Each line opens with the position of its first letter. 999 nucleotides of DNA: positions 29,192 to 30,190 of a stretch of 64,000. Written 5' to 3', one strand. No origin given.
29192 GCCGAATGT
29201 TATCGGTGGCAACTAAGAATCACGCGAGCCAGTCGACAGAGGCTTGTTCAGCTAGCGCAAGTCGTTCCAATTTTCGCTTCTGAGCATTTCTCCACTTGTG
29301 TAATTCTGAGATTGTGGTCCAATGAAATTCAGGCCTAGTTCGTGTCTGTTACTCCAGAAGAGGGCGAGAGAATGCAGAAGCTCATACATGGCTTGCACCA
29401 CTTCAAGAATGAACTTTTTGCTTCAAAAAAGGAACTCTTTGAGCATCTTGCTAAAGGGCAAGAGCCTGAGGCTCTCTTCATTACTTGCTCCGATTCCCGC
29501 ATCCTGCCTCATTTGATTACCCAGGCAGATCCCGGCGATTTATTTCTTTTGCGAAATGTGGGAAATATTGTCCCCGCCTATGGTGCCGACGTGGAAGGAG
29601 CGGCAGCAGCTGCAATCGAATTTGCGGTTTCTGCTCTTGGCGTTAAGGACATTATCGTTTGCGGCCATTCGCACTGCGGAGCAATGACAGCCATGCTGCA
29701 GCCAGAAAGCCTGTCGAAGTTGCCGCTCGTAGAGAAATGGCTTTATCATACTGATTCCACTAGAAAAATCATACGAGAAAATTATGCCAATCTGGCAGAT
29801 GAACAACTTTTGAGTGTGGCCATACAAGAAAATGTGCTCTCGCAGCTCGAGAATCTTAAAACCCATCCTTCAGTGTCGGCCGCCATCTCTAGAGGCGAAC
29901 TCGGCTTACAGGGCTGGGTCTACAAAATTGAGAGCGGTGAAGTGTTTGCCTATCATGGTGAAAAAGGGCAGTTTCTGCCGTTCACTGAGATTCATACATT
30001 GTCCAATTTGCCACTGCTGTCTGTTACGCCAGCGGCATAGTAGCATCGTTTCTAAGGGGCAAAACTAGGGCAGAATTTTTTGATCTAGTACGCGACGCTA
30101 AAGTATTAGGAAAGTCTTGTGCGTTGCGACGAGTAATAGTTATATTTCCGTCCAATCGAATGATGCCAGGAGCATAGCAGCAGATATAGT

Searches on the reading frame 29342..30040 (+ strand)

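Call 69: search_protein_families(library=pfam, proteins=[window:29342-30040:+], max_evalue=0.0001)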
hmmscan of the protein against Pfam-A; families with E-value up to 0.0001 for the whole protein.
window:29342-30040:+ (232 aa): 1 family
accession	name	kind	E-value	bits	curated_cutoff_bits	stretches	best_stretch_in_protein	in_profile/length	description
PF00484.24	Pro_CA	-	2.6e-47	161.4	25.7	1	44-201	1-156/156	Carbonic anhydrase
